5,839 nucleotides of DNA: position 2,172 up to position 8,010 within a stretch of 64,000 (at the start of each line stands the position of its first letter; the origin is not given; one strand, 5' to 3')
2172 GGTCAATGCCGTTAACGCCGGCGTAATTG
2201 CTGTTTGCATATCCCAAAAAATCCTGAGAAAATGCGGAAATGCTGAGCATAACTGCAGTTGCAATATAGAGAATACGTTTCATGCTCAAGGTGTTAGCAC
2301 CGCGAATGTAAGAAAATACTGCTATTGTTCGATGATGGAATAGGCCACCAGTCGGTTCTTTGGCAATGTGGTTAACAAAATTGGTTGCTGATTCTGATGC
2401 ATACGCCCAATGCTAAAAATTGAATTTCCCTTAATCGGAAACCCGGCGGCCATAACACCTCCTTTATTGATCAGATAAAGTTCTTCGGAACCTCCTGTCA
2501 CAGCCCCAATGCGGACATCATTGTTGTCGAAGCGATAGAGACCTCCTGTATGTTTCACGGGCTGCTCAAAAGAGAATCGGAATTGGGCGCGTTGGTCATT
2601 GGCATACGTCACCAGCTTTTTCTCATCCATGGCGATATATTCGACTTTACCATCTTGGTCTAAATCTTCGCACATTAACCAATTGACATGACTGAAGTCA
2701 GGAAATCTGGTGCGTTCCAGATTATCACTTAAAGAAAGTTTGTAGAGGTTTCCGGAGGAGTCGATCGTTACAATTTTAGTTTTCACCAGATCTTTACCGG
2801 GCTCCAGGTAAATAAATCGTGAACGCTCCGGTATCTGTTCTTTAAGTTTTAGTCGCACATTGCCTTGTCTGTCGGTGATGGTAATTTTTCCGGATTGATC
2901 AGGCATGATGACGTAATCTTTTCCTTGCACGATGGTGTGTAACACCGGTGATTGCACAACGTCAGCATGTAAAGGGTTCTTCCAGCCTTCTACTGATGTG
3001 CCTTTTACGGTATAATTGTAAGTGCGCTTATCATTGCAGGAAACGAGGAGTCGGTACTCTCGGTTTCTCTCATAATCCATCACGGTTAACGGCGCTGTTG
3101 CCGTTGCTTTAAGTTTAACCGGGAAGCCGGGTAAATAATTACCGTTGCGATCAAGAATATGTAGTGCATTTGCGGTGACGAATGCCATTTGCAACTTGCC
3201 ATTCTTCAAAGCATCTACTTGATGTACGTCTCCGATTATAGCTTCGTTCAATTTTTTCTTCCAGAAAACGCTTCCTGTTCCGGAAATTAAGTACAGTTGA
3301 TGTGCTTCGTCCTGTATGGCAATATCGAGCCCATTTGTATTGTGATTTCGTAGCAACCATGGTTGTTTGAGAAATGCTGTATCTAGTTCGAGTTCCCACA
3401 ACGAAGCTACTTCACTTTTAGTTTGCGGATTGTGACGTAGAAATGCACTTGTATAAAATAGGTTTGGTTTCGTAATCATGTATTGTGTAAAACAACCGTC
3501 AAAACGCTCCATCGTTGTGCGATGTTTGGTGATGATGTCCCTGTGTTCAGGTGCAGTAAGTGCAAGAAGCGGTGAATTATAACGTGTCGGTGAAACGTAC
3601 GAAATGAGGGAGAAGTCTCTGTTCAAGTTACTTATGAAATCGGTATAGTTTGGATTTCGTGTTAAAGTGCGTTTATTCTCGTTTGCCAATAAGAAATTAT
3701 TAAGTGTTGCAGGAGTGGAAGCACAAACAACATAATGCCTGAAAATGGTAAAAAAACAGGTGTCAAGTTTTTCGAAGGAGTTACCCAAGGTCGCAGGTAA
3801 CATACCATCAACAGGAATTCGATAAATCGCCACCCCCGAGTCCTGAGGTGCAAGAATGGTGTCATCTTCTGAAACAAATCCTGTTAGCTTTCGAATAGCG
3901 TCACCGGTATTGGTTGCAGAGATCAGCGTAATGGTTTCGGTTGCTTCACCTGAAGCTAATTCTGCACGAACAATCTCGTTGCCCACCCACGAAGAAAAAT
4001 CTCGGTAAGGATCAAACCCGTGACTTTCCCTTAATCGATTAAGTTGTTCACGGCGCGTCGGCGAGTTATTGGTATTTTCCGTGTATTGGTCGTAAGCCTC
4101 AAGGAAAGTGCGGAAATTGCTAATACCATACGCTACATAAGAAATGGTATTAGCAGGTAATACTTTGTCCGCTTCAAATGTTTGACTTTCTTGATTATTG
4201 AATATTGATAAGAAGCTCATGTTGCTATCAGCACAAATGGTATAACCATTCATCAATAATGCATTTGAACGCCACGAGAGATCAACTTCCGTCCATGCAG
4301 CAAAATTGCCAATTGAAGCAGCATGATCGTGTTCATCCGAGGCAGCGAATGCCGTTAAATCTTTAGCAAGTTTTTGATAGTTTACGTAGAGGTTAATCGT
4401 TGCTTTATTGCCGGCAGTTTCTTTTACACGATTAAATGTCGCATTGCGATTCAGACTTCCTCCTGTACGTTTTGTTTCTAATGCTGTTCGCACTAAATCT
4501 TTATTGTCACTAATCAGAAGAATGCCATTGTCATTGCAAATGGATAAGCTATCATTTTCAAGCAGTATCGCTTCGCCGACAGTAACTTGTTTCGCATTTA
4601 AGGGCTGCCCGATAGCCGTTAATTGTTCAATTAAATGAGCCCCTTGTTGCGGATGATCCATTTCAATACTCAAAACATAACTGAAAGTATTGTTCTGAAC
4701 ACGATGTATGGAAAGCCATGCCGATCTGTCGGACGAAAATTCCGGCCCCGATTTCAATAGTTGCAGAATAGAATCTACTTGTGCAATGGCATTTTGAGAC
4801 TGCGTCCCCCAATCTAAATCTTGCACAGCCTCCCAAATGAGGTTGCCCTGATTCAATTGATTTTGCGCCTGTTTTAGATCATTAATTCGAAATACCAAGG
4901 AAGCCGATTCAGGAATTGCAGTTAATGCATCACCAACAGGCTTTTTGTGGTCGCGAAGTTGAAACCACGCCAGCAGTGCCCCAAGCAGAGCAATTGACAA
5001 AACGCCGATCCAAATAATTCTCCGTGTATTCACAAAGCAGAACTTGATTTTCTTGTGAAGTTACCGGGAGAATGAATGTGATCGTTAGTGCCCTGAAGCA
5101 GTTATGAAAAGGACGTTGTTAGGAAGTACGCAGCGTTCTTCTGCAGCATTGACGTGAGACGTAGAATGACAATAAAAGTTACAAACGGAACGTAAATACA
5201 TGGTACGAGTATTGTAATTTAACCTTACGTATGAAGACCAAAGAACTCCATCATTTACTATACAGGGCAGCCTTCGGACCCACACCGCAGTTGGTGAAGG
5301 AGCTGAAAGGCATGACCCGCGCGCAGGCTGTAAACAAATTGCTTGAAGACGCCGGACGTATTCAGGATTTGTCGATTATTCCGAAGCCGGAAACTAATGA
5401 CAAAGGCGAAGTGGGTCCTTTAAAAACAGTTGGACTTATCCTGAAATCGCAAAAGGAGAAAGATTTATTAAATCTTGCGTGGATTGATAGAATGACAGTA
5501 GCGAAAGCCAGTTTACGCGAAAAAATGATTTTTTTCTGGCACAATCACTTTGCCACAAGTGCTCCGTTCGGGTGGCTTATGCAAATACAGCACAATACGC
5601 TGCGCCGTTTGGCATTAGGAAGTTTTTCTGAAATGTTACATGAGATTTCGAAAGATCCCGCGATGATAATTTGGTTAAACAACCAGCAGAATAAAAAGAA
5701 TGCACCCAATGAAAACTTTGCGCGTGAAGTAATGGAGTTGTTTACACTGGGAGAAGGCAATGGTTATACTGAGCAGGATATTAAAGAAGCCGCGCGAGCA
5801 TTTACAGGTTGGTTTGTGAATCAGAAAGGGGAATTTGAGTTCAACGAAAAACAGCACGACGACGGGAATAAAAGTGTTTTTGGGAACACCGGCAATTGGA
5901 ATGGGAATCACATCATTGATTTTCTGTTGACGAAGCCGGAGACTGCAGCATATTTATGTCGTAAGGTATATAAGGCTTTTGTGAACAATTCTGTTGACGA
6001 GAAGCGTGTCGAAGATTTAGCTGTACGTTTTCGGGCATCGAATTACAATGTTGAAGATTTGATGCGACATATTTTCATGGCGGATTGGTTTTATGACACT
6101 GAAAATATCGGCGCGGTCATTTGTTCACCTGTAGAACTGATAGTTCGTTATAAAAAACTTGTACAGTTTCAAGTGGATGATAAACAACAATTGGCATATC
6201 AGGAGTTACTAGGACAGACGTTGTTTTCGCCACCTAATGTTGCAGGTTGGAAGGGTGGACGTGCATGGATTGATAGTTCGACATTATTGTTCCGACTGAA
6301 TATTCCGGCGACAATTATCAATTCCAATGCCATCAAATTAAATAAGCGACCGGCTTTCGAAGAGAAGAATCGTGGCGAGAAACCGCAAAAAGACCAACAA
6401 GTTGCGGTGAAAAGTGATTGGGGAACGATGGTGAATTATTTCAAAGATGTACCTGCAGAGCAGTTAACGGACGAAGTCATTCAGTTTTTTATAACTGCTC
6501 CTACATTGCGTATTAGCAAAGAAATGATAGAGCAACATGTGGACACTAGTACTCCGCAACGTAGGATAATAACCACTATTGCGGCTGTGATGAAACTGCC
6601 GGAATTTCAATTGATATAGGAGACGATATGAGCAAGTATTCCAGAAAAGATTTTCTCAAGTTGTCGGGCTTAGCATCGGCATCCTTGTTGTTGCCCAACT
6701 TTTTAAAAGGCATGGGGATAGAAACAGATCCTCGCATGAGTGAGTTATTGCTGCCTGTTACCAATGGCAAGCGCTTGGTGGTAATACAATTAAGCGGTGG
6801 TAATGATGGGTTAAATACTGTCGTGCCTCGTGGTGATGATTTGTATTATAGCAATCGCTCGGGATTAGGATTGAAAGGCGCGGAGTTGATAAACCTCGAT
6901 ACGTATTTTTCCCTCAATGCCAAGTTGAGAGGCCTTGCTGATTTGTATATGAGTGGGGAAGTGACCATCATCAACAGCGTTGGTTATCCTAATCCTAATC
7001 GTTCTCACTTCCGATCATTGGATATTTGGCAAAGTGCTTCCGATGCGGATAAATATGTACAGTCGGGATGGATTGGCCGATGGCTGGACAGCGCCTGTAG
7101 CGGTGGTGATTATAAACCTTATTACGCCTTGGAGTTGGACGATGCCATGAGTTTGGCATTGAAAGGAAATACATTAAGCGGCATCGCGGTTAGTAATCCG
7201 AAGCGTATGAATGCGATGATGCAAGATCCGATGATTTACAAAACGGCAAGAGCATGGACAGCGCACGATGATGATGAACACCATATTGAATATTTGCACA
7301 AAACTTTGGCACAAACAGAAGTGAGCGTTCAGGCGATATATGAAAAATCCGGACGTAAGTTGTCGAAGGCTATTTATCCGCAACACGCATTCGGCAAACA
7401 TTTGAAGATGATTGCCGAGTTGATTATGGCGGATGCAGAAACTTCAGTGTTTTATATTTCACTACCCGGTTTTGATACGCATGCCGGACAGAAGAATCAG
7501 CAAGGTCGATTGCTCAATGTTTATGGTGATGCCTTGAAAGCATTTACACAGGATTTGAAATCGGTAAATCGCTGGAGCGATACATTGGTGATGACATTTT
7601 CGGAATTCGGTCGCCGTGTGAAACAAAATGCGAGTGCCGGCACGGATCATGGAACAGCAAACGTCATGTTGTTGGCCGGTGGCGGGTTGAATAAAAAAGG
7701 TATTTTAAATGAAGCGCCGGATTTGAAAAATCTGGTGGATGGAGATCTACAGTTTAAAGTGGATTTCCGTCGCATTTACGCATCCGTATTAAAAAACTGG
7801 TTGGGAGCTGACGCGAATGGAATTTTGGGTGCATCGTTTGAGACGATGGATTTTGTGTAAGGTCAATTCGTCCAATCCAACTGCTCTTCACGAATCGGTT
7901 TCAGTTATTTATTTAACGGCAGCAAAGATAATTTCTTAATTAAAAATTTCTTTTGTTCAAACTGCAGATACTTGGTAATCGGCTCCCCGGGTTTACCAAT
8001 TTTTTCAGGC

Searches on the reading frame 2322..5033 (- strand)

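Call 36: search_protein_families(library=pfam, proteins=[window:2322-5033:-], max_evalue=0.001)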
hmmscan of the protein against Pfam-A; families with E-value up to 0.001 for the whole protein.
window:2322-5033:- (903 aa): 1 family
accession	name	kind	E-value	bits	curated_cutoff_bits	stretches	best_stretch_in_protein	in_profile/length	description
PF13570.13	Beta-prop_ACSF4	-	3.4e-05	23.8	133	1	580-724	157-291/329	Beta-alanine-activating enzyme, beta-propeller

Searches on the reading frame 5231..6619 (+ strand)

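Call 36: search_protein_families(library=pfam, proteins=[window:5231-6619:+], max_evalue=0.001)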
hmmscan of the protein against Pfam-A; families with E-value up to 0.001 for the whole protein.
window:5231-6619:+ (462 aa): 1 family
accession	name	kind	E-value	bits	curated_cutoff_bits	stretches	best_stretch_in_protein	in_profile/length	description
PF08811.16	DUF1800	-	6.4e-111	371.9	26.1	1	8-461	1-419/419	Protein of unknown function (DUF1800)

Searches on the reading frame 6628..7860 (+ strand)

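Call 36: search_protein_families(library=pfam, proteins=[window:6628-7860:+], max_evalue=0.001)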
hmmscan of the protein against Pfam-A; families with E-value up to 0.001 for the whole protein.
window:6628-7860:+ (410 aa): 1 family
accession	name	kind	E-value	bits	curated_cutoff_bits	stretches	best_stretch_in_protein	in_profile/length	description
PF07394.17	DUF1501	-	6.1e-32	111.7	27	1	119-367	106-340/390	Protein of unknown function (DUF1501)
